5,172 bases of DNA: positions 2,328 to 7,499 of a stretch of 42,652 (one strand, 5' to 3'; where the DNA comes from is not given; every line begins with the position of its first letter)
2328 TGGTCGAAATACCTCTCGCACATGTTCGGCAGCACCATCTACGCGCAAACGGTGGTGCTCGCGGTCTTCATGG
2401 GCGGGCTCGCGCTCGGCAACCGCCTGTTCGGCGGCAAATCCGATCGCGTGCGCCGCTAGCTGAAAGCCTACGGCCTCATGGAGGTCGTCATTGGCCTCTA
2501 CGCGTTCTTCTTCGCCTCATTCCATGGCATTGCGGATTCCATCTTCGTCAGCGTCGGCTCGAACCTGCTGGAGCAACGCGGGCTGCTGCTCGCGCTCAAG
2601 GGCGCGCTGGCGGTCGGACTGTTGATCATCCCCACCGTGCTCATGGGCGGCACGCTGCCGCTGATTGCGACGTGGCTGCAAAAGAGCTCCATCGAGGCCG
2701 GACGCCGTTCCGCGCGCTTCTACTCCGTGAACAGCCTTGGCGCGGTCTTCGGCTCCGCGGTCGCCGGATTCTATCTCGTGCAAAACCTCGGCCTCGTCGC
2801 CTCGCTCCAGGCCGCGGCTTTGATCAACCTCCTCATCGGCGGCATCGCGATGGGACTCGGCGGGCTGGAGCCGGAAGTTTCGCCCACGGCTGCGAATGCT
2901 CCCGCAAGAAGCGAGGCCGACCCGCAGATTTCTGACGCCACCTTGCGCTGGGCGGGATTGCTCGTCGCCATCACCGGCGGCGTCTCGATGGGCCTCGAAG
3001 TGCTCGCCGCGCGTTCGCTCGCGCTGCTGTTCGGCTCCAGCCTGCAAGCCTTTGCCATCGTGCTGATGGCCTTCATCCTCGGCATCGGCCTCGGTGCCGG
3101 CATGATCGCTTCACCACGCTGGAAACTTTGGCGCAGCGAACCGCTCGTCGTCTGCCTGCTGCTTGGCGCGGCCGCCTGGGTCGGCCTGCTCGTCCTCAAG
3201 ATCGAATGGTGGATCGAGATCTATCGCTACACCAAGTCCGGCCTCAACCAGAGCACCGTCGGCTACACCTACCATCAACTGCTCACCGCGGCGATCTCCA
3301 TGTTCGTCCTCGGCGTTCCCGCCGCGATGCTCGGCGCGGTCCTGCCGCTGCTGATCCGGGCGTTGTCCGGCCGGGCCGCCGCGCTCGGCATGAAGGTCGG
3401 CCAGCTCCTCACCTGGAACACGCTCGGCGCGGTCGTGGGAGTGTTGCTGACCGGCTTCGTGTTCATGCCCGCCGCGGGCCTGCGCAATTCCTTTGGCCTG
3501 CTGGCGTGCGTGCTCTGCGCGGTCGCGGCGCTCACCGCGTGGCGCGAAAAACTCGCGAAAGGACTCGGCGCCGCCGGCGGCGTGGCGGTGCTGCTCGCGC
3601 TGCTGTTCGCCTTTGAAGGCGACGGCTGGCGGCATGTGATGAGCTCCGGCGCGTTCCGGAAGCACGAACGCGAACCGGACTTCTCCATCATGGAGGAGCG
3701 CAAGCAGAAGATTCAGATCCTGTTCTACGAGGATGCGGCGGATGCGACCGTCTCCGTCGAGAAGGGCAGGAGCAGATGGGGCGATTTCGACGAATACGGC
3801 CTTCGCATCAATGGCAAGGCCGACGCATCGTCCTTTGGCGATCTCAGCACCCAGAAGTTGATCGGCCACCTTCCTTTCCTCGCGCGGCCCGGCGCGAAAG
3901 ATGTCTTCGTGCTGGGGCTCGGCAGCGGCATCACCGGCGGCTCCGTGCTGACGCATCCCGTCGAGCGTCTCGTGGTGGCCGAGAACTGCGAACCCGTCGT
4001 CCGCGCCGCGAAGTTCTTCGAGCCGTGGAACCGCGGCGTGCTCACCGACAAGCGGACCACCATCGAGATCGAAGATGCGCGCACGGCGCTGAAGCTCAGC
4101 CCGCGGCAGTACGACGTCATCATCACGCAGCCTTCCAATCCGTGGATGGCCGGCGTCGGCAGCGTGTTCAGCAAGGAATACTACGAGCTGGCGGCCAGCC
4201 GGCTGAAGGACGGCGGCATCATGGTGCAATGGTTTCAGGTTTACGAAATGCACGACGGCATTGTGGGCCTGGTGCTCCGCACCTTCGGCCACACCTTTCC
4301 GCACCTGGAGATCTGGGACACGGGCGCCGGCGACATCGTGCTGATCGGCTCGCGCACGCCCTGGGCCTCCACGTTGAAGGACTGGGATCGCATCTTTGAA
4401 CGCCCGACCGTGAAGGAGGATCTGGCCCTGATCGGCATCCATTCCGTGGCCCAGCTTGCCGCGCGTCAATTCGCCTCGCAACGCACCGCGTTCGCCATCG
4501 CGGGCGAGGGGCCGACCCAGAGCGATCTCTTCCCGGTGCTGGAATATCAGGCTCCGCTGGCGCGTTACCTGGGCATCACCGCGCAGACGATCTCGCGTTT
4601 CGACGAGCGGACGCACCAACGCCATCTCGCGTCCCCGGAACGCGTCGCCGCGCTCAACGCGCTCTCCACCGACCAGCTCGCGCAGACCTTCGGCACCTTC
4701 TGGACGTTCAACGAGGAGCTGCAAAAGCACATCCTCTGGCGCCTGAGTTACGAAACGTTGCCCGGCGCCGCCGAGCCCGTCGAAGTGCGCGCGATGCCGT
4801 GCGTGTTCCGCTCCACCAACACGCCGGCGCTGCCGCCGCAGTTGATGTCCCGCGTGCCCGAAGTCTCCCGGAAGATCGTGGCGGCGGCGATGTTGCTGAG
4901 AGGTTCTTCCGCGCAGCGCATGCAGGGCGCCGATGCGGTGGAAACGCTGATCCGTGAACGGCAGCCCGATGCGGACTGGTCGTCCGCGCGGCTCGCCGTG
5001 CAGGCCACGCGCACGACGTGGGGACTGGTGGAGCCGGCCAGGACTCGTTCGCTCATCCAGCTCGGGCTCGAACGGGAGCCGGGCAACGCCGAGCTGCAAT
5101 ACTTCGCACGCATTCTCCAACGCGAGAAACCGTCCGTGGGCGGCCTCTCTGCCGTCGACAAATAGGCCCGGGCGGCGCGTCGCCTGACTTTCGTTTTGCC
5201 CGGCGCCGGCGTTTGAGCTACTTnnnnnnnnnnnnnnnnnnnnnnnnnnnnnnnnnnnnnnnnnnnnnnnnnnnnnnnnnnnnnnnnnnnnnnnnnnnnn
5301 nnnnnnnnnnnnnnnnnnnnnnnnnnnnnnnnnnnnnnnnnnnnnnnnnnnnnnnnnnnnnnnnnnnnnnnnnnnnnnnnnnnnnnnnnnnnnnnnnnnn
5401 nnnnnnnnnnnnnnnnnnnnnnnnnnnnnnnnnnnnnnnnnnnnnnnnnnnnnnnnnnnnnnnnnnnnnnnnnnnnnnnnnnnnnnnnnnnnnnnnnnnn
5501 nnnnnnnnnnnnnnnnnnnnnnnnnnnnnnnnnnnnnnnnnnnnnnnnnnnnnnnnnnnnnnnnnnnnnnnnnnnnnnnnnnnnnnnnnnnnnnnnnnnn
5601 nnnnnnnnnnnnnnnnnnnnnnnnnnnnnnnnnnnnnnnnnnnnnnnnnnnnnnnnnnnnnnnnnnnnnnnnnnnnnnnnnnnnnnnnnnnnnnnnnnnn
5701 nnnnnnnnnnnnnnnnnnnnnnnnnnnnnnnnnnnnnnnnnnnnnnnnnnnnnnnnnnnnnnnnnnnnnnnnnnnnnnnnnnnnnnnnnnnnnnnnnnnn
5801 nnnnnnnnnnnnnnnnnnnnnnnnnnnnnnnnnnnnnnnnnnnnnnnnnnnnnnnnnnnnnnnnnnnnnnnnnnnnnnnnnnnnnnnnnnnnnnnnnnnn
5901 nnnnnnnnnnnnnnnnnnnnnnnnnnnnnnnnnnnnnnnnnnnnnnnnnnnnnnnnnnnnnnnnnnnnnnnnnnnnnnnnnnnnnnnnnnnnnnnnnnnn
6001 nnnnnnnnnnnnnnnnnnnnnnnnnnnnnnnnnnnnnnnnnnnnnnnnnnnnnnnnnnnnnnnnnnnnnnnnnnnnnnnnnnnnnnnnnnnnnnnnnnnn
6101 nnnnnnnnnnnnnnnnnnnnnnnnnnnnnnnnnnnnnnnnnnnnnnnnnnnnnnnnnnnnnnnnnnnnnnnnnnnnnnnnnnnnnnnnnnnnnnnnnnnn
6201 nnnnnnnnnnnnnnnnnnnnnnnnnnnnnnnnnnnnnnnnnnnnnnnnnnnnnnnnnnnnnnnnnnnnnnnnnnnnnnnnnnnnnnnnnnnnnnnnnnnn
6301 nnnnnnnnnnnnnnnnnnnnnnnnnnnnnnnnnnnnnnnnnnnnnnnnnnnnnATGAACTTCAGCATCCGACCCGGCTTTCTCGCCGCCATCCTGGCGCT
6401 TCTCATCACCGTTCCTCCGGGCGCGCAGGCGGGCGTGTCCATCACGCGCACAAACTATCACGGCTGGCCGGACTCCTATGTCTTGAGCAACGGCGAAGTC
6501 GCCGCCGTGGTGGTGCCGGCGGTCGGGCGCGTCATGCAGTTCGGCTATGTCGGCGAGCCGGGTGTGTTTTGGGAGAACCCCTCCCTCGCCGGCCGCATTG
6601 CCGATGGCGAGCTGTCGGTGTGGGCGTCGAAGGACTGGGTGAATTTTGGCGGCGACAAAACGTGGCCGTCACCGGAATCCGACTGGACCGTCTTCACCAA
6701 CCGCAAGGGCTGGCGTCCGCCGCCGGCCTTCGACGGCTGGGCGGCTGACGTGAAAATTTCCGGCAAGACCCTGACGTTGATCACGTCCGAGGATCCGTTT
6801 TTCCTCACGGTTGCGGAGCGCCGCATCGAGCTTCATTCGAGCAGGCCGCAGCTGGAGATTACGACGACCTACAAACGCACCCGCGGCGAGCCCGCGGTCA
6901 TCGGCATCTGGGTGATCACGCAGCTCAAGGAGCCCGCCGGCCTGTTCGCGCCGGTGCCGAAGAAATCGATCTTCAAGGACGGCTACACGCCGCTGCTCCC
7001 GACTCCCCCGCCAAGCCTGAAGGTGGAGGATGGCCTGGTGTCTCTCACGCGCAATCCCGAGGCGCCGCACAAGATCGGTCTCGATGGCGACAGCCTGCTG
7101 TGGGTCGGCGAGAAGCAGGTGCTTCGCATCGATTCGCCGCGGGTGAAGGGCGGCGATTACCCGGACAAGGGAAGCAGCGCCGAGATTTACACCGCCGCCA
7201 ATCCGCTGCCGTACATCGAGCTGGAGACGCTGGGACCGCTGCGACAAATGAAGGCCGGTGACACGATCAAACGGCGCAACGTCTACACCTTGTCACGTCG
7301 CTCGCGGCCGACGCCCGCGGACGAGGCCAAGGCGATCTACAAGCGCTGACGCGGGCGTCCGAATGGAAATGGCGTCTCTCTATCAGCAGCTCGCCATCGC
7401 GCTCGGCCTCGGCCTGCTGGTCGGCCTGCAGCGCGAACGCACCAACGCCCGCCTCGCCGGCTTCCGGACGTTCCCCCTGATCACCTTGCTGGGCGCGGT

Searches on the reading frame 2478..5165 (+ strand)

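Call 39: search_protein_families(library=pfam, proteins=[window:2478-5165:+], max_evalue=0.0001)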
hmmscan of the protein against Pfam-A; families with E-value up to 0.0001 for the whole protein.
window:2478-5165:+ (895 aa): 1 family
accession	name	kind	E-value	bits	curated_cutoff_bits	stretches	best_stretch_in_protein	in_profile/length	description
PF01564.23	Spermine_synth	-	7.2e-16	58.7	22.9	1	458-609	4-155/186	Spermine/spermidine synthase domain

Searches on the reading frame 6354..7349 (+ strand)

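Call 39: search_protein_families(library=pfam, proteins=[window:6354-7349:+], max_evalue=0.0001)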
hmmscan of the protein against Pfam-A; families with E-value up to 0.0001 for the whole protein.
window:6354-7349:+ (331 aa): 1 family
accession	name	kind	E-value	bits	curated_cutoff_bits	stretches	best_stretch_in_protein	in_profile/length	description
PF14315.11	DUF4380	-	8.4e-08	31.9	29.4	1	44-312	6-293/295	Domain of unknown function (DUF4380)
